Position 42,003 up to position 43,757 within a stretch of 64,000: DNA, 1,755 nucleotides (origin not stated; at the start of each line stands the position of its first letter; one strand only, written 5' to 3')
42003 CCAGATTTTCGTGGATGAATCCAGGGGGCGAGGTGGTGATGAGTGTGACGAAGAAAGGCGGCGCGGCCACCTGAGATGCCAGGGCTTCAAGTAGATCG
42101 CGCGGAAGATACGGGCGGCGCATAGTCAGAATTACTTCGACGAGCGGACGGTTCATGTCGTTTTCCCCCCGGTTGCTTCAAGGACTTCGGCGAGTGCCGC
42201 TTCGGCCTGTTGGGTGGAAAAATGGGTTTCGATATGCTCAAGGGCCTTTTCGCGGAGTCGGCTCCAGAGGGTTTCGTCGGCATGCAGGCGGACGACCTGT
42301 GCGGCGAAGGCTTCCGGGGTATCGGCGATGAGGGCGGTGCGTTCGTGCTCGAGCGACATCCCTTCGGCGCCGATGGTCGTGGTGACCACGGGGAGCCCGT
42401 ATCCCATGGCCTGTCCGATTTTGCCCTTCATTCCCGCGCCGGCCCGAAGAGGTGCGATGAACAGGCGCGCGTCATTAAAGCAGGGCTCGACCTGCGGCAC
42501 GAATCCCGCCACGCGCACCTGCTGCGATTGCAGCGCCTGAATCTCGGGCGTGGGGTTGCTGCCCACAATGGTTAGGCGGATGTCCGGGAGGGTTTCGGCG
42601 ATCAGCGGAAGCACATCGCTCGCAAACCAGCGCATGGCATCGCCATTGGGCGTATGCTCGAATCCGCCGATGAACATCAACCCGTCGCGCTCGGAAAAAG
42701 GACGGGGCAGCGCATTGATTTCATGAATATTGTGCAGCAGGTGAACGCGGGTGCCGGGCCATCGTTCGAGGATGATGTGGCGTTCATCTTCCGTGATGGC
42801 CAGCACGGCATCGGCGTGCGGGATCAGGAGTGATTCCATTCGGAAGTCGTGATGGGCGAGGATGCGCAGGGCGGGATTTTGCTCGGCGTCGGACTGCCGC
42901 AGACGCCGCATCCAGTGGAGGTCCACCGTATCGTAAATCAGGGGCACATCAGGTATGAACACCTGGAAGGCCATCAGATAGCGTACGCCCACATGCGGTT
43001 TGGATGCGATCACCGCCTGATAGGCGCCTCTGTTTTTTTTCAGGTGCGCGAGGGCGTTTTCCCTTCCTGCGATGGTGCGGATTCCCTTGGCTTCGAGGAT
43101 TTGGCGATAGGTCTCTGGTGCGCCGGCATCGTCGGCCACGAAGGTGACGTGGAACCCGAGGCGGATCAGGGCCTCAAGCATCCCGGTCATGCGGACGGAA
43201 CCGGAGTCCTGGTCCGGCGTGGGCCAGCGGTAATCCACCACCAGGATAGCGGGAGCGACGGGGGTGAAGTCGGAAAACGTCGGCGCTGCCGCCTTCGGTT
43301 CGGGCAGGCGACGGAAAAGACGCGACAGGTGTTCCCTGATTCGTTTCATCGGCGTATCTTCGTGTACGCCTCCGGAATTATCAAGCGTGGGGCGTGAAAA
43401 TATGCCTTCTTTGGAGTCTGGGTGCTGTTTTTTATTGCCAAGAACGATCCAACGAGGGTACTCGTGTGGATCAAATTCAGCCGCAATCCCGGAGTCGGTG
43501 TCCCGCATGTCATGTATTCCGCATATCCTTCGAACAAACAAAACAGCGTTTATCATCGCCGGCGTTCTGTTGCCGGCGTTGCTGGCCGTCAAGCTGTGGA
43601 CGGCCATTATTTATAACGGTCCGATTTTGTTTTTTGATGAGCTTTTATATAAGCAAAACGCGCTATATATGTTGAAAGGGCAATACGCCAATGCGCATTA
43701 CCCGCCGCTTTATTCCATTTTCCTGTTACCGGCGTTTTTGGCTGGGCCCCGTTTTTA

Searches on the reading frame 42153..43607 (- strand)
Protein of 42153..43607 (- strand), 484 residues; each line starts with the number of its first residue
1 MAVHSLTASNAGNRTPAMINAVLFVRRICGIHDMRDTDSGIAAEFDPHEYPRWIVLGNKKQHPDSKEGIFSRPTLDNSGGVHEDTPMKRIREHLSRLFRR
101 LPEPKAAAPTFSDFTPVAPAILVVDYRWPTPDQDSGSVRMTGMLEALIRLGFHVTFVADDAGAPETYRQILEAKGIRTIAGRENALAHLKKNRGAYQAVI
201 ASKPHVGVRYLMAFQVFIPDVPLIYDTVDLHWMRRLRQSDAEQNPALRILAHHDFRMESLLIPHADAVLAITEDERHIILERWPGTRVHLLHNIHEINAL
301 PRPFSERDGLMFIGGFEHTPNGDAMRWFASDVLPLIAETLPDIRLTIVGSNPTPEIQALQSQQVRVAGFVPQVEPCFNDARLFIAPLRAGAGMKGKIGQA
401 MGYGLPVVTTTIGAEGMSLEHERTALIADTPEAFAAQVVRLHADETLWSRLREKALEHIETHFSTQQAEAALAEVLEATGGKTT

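Call 26: search_protein_families(library=pfam, proteins=[window:42153-43607:-], max_evalue=0.001)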
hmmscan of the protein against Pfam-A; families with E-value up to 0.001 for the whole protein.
window:42153-43607:- (484 aa): 5 families
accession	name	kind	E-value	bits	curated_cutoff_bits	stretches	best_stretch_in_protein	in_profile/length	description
PF13692.12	Glyco_trans_1_4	-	1.7e-26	93.6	27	1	310-444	4-142/142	Glycosyl transferases group 1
PF00534.26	Glycos_transf_1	-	1.8e-08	34.5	26.4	1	332-455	36-169/172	Glycosyl transferases group 1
PF13524.12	Glyco_trans_1_2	-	1.8e-07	31.6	25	1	338-467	10-137/144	Glycosyl transferase-like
PF13579.12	Glyco_trans_4_4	-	7.5e-05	23.5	29.7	1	138-293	5-157/158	Glycosyl transferase 4-like domain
PF13439.12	Glyco_transf_4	-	0.00074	20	28.5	0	141-293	9-164/170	Glycosyltransferase Family 4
